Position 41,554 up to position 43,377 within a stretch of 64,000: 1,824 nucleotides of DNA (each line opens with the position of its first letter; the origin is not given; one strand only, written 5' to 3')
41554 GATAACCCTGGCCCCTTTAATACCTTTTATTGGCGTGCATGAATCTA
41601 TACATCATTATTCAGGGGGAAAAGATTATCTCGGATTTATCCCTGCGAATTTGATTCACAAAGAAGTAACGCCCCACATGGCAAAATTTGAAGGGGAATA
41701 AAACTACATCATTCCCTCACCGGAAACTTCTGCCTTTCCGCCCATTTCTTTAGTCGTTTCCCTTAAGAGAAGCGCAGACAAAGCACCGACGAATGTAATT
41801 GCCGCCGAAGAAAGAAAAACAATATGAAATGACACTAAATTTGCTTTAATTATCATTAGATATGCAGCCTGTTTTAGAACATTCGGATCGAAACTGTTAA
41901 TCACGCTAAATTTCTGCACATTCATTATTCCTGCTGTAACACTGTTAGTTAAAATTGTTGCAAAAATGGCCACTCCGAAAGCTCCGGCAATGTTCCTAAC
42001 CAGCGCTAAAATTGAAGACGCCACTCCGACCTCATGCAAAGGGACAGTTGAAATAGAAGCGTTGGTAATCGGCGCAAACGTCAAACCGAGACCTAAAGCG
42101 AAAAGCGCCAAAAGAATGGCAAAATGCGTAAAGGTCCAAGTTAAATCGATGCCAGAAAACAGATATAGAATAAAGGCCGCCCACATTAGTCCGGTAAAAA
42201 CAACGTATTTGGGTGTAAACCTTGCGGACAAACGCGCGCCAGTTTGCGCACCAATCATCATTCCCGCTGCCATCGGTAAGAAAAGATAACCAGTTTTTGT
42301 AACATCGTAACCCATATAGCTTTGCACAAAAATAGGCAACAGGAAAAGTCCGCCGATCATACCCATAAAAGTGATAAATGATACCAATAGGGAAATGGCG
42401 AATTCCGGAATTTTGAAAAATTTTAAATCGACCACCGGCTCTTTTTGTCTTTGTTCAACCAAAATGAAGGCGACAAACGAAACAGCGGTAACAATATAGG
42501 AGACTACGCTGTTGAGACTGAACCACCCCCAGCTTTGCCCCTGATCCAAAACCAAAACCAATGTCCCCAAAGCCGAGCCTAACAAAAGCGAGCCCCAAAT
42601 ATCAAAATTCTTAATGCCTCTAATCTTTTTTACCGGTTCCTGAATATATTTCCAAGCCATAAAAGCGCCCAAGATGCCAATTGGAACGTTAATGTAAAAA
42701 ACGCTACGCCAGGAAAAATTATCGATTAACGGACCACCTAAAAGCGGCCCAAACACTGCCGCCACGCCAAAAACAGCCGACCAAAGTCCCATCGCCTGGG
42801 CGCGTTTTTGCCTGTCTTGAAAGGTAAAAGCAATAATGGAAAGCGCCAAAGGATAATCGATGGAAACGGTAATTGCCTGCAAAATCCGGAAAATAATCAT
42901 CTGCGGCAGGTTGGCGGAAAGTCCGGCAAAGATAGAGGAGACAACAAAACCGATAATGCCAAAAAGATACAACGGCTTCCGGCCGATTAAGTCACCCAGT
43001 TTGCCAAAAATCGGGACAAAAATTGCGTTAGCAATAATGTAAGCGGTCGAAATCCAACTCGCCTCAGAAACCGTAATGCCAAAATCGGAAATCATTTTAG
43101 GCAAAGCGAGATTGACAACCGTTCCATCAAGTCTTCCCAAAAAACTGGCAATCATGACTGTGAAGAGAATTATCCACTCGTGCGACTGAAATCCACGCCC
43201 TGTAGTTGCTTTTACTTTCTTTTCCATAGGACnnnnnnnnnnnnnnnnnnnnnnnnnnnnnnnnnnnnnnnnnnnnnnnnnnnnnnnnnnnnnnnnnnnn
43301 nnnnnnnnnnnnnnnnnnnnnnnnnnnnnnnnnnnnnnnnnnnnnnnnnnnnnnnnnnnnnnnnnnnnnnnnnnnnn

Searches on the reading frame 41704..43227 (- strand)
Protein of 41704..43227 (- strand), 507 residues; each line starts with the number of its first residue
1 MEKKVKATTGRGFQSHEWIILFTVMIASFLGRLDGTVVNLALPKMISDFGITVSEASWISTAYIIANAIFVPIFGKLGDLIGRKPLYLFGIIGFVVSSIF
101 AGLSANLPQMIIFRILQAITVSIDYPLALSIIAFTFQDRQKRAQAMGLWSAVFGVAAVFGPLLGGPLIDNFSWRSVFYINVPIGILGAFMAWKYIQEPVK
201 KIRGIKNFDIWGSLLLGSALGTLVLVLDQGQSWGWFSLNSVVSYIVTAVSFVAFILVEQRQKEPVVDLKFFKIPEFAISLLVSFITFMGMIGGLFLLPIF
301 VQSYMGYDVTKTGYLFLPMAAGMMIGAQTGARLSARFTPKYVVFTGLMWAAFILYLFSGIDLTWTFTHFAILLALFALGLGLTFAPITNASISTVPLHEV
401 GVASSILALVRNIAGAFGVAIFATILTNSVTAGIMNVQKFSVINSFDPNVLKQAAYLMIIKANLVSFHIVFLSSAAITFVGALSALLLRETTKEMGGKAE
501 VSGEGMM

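Call 7: search_protein_families(library=pfam, proteins=[window:41704-43227:-], max_evalue=0.01)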
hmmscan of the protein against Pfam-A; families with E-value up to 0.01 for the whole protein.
window:41704-43227:- (507 aa): 2 families
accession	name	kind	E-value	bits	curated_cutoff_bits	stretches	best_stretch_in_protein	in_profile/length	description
PF07690.21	MFS_1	-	9.1e-58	196.3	33.4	1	24-418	1-346/347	Major Facilitator Superfamily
PF00083.30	Sugar_tr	-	4.1e-07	29.7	22.3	1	47-128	30-123/452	Sugar (and other) transporter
